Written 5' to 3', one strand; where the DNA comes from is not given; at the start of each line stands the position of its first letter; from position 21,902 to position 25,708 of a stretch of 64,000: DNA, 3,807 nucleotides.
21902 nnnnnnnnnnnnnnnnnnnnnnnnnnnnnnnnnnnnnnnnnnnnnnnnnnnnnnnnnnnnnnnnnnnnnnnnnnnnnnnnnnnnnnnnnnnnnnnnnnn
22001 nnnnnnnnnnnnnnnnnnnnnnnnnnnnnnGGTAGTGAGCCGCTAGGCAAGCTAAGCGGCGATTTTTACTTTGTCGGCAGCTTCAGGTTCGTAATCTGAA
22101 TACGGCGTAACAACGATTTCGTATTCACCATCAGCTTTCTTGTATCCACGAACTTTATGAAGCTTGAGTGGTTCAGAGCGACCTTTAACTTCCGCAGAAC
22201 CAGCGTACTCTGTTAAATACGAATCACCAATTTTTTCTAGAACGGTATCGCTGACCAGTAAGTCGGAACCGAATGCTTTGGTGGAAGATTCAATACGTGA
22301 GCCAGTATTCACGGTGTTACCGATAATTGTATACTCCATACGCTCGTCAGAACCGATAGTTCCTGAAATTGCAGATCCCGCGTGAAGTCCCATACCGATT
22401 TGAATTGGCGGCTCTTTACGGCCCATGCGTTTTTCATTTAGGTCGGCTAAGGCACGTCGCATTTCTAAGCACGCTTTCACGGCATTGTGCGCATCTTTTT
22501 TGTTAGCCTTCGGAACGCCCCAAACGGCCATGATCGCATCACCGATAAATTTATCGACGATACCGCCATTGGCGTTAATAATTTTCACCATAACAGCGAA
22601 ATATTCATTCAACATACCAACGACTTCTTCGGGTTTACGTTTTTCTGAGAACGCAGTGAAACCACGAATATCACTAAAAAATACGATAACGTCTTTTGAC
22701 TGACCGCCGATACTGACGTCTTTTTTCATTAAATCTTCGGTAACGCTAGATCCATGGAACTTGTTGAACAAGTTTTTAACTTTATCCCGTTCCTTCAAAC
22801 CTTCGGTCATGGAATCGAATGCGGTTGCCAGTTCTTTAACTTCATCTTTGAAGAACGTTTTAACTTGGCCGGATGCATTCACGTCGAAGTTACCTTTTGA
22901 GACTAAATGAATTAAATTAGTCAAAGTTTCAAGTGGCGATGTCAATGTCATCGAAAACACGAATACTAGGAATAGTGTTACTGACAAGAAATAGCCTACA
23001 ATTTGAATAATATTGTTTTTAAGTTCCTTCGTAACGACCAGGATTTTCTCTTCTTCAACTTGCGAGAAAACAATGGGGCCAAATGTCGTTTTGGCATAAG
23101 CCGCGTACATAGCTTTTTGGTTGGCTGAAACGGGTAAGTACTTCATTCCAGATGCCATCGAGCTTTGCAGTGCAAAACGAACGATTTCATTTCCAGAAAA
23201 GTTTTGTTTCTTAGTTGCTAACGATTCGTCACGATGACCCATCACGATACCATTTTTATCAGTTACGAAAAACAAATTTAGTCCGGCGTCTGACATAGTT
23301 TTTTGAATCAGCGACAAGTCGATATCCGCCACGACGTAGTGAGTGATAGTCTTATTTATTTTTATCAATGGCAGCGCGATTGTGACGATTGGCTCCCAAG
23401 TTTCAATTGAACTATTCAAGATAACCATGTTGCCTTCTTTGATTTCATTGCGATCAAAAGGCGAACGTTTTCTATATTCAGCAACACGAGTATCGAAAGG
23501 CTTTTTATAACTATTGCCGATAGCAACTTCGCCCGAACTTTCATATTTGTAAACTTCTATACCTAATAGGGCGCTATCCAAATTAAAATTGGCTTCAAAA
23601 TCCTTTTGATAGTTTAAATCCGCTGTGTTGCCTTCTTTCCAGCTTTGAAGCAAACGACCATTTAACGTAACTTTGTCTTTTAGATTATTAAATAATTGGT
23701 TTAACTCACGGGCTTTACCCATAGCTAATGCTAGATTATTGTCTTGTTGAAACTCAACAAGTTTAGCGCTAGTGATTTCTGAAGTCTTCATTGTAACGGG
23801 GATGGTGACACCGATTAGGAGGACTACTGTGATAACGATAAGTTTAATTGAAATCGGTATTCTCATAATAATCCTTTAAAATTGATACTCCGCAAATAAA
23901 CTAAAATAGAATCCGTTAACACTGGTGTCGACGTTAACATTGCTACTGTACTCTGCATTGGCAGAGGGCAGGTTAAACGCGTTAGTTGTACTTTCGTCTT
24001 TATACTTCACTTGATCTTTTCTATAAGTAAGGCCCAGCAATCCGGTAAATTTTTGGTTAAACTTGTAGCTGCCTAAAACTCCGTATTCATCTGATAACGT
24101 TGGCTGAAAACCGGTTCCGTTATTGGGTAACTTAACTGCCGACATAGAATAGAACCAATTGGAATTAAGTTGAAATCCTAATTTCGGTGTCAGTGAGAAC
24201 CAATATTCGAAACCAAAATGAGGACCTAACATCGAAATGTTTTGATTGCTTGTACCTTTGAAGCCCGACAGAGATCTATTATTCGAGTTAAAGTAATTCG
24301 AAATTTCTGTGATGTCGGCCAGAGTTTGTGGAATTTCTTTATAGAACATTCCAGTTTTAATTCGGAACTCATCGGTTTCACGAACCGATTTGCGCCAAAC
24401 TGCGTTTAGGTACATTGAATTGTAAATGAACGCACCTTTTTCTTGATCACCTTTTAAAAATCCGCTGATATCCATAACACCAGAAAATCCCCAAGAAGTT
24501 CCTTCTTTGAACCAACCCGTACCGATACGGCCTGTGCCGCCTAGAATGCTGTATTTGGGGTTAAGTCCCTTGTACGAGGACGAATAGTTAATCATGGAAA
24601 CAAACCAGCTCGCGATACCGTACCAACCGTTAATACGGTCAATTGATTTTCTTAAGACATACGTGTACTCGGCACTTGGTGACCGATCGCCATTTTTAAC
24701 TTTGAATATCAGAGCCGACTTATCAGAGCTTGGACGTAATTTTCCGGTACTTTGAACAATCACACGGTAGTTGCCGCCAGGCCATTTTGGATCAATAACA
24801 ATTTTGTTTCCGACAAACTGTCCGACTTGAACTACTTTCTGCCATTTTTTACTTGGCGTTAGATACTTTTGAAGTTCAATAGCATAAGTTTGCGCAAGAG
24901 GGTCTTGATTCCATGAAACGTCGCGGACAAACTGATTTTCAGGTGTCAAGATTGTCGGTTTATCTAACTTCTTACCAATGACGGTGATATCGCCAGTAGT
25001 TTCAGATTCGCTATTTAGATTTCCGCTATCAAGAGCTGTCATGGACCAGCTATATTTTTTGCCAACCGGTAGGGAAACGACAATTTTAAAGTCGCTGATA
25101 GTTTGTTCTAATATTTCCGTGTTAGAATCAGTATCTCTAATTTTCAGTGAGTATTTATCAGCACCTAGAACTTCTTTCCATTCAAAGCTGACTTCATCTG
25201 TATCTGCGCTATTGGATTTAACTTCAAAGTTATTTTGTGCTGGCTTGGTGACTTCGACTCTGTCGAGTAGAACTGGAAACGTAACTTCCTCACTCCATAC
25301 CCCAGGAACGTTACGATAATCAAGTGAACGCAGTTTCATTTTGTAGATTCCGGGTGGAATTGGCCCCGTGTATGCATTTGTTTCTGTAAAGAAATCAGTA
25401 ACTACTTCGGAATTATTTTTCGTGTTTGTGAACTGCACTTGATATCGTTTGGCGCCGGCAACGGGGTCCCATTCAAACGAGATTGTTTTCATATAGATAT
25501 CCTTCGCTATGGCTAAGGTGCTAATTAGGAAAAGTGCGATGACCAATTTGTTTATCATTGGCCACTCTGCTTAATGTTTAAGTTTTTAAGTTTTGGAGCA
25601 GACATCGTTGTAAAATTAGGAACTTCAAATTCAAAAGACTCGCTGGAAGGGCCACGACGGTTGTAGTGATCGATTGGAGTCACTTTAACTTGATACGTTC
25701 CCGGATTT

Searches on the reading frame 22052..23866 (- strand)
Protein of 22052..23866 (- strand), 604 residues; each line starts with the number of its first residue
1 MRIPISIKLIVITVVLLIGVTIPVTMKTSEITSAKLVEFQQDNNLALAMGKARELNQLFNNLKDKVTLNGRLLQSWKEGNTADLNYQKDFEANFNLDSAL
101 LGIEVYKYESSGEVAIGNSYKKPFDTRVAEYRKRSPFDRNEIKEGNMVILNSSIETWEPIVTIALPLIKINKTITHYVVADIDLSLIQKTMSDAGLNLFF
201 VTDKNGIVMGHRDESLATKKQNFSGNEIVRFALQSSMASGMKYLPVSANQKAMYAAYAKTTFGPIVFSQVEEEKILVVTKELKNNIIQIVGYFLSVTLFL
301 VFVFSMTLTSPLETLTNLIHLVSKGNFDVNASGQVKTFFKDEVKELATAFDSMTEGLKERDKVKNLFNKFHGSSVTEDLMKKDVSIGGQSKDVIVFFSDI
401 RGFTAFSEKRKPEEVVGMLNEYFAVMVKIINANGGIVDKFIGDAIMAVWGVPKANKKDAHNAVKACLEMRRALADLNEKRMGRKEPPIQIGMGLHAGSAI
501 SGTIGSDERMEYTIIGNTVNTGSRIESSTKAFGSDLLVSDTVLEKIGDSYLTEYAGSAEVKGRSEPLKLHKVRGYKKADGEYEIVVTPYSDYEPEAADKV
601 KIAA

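Call 65: search_protein_families(library=pfam, proteins=[window:22052-23866:-], max_evalue=0.0001)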
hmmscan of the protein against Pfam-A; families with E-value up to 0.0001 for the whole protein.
window:22052-23866:- (604 aa): 3 families
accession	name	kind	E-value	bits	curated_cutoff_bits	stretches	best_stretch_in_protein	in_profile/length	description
PF00211.25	Guanylate_cyc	-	8.8e-29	100.8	21.9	1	390-565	6-175/183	Adenylate and Guanylate cyclase catalytic domain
PF00672.30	HAMP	-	4.1e-06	27.5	25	1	304-358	2-52/53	HAMP domain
PF02743.24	dCache_1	-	7.1e-06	26.2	45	1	51-260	28-230/240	Cache domain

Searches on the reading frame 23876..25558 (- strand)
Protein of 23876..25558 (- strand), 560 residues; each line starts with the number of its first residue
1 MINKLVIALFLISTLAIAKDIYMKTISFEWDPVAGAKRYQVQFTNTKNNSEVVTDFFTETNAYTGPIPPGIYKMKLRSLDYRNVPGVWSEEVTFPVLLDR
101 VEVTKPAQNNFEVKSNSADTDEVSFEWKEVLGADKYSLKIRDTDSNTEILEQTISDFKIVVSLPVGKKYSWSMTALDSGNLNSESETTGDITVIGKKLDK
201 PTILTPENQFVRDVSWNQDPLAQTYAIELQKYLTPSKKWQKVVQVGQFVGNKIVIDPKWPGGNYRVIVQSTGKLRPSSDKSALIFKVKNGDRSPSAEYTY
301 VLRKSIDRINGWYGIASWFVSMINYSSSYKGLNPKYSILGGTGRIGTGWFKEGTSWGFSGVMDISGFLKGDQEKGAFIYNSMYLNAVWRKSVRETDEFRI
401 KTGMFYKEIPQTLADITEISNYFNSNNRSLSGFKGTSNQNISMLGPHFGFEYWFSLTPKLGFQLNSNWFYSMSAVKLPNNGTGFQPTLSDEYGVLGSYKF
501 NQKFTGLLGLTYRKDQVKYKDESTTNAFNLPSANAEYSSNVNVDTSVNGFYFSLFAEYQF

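Call 65: search_protein_families(library=pfam, proteins=[window:23876-25558:-], max_evalue=0.0001)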
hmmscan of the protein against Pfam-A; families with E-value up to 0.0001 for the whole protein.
window:23876-25558:- (560 aa): 1 family
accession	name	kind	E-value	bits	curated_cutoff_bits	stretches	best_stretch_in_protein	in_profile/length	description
PF16383.10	DUF4992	-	8.9e-06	26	29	0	98-184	42-132/183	Domain of unknown function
